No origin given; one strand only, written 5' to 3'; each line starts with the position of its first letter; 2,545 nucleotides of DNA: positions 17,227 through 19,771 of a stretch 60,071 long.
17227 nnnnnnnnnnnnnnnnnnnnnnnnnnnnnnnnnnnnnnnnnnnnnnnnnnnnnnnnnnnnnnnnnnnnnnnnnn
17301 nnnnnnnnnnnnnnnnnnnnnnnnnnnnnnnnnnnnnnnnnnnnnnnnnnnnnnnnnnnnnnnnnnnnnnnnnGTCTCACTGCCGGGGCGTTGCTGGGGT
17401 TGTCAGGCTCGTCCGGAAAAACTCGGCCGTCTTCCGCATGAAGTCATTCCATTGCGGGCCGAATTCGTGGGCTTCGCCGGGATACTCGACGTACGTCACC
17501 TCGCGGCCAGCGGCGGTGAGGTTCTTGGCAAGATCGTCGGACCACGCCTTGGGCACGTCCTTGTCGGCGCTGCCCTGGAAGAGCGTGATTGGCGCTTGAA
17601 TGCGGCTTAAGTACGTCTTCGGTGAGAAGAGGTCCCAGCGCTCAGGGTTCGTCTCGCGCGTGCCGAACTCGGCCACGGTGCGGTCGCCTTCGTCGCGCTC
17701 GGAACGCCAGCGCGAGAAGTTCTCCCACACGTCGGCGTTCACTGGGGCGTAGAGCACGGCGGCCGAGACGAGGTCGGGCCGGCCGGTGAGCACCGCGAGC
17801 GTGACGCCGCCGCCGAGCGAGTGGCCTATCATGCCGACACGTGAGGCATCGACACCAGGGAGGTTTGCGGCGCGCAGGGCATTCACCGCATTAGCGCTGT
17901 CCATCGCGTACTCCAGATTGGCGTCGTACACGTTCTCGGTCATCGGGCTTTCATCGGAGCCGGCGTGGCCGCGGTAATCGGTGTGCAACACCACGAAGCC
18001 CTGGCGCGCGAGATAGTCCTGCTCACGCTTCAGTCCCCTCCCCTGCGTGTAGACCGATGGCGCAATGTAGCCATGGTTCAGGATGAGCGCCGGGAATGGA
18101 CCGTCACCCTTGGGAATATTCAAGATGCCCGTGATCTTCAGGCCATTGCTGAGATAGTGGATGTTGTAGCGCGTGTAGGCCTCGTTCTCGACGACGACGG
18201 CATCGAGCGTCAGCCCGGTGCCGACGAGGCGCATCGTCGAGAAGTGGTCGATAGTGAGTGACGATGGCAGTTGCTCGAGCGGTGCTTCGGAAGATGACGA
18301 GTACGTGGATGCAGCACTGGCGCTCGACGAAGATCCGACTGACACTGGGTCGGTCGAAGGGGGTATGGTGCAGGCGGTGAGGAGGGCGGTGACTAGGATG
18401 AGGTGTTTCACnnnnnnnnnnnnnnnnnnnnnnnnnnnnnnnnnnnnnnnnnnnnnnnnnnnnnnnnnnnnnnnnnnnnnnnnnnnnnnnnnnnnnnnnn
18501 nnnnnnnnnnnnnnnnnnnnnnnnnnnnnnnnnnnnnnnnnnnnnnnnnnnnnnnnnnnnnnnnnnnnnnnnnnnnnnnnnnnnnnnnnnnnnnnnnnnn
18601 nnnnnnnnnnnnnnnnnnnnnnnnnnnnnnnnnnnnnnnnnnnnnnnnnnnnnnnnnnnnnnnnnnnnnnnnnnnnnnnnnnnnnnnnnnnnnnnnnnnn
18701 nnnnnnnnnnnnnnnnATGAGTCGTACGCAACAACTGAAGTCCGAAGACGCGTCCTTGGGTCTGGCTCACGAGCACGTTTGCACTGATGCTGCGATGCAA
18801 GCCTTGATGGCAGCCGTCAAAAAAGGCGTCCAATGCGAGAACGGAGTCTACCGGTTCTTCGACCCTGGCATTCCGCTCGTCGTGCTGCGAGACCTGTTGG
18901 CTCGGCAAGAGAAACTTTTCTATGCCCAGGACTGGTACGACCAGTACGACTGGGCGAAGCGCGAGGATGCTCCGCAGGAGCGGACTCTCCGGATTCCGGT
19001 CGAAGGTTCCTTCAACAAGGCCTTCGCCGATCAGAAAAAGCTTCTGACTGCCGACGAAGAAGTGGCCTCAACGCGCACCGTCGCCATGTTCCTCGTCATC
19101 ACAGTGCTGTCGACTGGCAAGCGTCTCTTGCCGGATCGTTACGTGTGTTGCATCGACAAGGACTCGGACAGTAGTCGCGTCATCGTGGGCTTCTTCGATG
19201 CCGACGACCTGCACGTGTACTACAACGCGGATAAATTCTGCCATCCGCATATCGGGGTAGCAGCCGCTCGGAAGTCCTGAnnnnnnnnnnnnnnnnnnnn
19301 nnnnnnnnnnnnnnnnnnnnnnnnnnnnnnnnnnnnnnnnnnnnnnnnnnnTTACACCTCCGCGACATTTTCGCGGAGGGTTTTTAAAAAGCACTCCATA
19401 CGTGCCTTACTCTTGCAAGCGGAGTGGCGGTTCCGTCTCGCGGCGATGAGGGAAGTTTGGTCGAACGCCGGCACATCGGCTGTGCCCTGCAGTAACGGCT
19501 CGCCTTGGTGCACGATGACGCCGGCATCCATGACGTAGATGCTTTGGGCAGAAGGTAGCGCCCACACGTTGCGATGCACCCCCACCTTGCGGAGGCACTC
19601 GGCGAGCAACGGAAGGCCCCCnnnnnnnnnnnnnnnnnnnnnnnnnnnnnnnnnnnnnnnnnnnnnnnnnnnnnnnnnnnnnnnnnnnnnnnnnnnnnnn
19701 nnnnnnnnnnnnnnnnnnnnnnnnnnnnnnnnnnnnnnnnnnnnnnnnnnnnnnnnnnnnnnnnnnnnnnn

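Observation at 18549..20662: Conserved structured 5' leader precedes three unrelated-locus genes, and two copies form inverted ends of a 2.1-kb module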

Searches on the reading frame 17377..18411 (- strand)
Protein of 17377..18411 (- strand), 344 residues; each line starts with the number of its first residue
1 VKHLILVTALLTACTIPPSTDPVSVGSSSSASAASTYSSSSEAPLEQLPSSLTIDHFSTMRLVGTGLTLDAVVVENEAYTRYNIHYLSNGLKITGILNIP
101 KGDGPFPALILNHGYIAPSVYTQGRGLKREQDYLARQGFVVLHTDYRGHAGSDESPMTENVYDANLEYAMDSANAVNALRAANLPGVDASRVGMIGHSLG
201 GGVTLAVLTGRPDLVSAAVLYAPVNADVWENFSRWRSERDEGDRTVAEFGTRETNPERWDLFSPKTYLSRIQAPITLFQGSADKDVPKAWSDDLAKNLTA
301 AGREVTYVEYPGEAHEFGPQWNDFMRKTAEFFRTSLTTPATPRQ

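Call 108: find_homologous_proteins(query=window:17377-18411:-, max_evalue=1e-30)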
Query window:17377-18411:- (344 aa): 1798 proteins with E <= 1e-30 among 8000 candidates; the best 120 are listed.
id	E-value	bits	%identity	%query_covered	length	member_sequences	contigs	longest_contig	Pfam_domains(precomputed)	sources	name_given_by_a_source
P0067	4.9e-169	580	90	81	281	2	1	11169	PF02129.25,PF00326.28,PF07859.20,PF12740.15,PF06500.18,PF05448.19,PF12697.14,PF01738.25,PF00561.27,PF12146.16,PF20434.6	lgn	-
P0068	5.6e-157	540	76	87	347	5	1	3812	PF02129.25,PF00326.28,PF07859.20,PF12740.15,PF06500.18,PF05448.19,PF12697.14,PF01738.25,PF00561.27,PF12146.16,PF20434.6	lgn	-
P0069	9.7e-157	540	72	97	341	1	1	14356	PF02129.25,PF00326.28,PF07859.20,PF12740.15,PF06500.18,PF12697.14,PF01738.25,PF00561.27,PF12146.16,PF20434.6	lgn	-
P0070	1.1e-156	539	71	97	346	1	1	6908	PF02129.25,PF00326.28,PF07859.20,PF12740.15,PF06500.18,PF05448.19,PF12697.14,PF01738.25,PF00561.27,PF12146.16,PF20434.6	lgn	-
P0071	6.5e-154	530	72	95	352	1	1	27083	PF02129.25,PF00326.28,PF07859.20,PF12740.15,PF05448.19,PF12697.14,PF01738.25,PF00561.27,PF12146.16,PF20434.6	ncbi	-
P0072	8.8e-150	517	69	98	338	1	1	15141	PF02129.25,PF00326.28,PF07859.20,PF12740.15,PF06500.18,PF12697.14,PF01738.25,PF00561.27,PF12146.16,PF20434.6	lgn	-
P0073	2.3e-149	515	68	93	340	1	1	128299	PF02129.25,PF00326.28,PF07859.20,PF12740.15,PF06500.18,PF05448.19,PF12697.14,PF01738.25,PF00561.27,PF12146.16,PF20434.6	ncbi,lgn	-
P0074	2.2e-148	512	72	86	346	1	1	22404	PF07859.20,PF12740.15,PF01738.25,PF00561.27,PF12146.16,PF02129.25,PF00326.28,PF06500.18,PF05448.19,PF12697.14,PF08840.18,PF20434.6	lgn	-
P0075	6.3e-148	511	67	97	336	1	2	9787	PF07859.20,PF12740.15,PF01738.25,PF00561.27,PF12146.16,PF02129.25,PF00326.28,PF06500.18,PF05448.19,PF12697.14,PF08840.18,PF20434.6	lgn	-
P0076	4.2e-147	508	68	96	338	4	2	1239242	PF07859.20,PF12740.15,PF01738.25,PF03583.21,PF00561.27,PF12146.16,PF02129.25,PF00326.28,PF06500.18,PF05448.19,PF12697.14,PF08840.18,PF20434.6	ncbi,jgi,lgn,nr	ncbi:alpha/beta fold hydrolase [Candidatus Peribacteria bacterium]|nr:MAG: alpha/beta fold hydrolase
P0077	7.0e-147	507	72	86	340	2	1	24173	PF02129.25,PF00326.28,PF07859.20,PF12740.15,PF06500.18,PF12697.14,PF01738.25,PF00561.27,PF12146.16,PF08386.17,PF20434.6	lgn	-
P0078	8.2e-147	507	71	86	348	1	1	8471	PF07859.20,PF12740.15,PF01738.25,PF00561.27,PF12146.16,PF02129.25,PF00326.28,PF06500.18,PF05448.19,PF12697.14,PF08840.18,PF20434.6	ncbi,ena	-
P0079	9.9e-146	503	69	94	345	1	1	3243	PF02129.25,PF00326.28,PF07859.20,PF12740.15,PF06500.18,PF05448.19,PF12697.14,PF01738.25,PF00561.27,PF12146.16,PF20434.6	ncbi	-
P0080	3.1e-145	502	67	97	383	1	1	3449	PF07859.20,PF12740.15,PF01738.25,PF00561.27,PF12146.16,PF02129.25,PF00326.28,PF06500.18,PF05448.19,PF12697.14,PF08840.18,PF20434.6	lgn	-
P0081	2.9e-144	499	72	86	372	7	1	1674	PF02129.25,PF00326.28,PF07859.20,PF12740.15,PF06500.18,PF05448.19,PF12697.14,PF01738.25,PF00561.27,PF12146.16,PF20434.6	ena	-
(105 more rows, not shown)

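Call 109: find_encoding_contigs(protein=P0067, flank=6000, max_places=2)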
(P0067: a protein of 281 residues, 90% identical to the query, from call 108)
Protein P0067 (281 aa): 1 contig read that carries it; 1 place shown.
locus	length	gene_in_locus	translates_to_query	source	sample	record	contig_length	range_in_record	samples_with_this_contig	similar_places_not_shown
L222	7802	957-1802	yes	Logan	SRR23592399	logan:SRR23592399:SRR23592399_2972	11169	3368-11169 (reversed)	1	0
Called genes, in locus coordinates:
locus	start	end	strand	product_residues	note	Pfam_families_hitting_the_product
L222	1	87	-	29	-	?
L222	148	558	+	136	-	-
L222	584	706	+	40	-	PF03713:DUF305 (weak)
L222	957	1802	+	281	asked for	PF12740:PETase, PF20434:BD-FAE, PF00561:Abhydrolase_1, PF12146:Hydrolase_4, PF12697:Abhydrolase_6, PF01738:DLH, PF00326:Peptidase_S9, PF07859:Abhydrolase_3, +3 more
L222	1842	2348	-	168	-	-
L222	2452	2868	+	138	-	PF06983:3-dmu-9_3-mt, PF00903:Glyoxalase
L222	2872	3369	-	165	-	PF10755:DUF2585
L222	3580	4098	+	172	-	PF00719:Pyrophosphatase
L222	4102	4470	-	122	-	PF06262:Zincin_1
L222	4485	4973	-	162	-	-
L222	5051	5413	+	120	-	-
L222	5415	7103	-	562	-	PF05970:PIF1, PF13245:AAA_19, PF13604:AAA_30, PF14493:HTH_40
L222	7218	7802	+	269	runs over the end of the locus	PF12740:PETase (weak), PF01738:DLH, PF00326:Peptidase_S9 (faint), PF08840:BAAT_C (weak)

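Call 110: find_encoding_contigs(protein=P0071, flank=6000, max_places=2)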
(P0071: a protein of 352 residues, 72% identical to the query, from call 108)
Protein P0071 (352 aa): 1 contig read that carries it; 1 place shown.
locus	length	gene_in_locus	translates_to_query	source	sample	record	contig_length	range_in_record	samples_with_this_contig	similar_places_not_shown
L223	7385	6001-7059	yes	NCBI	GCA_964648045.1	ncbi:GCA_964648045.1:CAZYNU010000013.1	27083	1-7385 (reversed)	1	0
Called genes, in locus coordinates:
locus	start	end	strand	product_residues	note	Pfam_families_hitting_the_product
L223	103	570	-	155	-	PF00011:HSP20, PF17886:ArsA_HSP20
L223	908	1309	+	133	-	-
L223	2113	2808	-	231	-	-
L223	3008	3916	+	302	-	PF01040:UbiA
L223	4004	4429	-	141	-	PF07681:DoxX (weak), PF13564:DoxX_2 (weak)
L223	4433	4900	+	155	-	-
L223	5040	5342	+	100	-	-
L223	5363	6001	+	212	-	PF00753:Lactamase_B (weak), PF13483:Lactamase_B_3, PF23023:Anti-Pycsar_Apyc1 (faint), PF12706:Lactamase_B_2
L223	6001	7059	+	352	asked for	PF02129:Peptidase_S15 (weak), PF12146:Hydrolase_4, PF12740:PETase (weak), PF20434:BD-FAE (weak), PF00561:Abhydrolase_1, PF12697:Abhydrolase_6, PF00326:Peptidase_S9, PF01738:DLH, +2 more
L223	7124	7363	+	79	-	-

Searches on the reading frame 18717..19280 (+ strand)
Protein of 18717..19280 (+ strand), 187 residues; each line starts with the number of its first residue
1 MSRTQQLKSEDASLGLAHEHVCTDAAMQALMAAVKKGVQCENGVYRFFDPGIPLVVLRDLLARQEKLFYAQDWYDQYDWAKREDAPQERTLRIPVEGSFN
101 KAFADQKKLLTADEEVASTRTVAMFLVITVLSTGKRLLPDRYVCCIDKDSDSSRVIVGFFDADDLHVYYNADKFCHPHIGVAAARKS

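Call 14: search_protein_families(library=pfam, proteins=[window:18717-19280:+], max_evalue=1)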
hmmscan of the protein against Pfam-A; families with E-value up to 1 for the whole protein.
window:18717-19280:+ (187 aa): 0 families

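Call 18: find_encoding_contigs(protein=window:18717-19280:+, flank=3000, max_places=6)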
Protein window:18717-19280:+ (187 aa): no gene with exactly this product is on record in the collection.

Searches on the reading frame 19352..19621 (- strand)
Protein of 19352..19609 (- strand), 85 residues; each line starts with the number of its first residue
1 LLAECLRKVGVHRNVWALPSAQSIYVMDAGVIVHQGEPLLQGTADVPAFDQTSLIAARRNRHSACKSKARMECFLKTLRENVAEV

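Call 92: search_protein_families(library=pfam, proteins=[window:19352-19609:-], max_evalue=0.1)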
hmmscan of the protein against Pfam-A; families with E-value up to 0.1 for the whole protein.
window:19352-19609:- (85 aa): 0 families

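Call 94: search_solved_structures(query=window:19400-19620:-, max_evalue=1)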
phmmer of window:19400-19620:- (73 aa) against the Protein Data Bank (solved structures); distinct sequences matched with E-value up to 1: 1.
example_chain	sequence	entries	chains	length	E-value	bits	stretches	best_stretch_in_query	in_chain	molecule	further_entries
2p82_A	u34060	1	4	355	0.81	13.6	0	6-27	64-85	Cysteine protease ATG4A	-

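Call 96: search_solved_structures(query=window:19376-19621:-, max_evalue=1, show_alignments=1)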
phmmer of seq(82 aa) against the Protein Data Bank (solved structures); distinct sequences matched with E-value up to 1: 0.
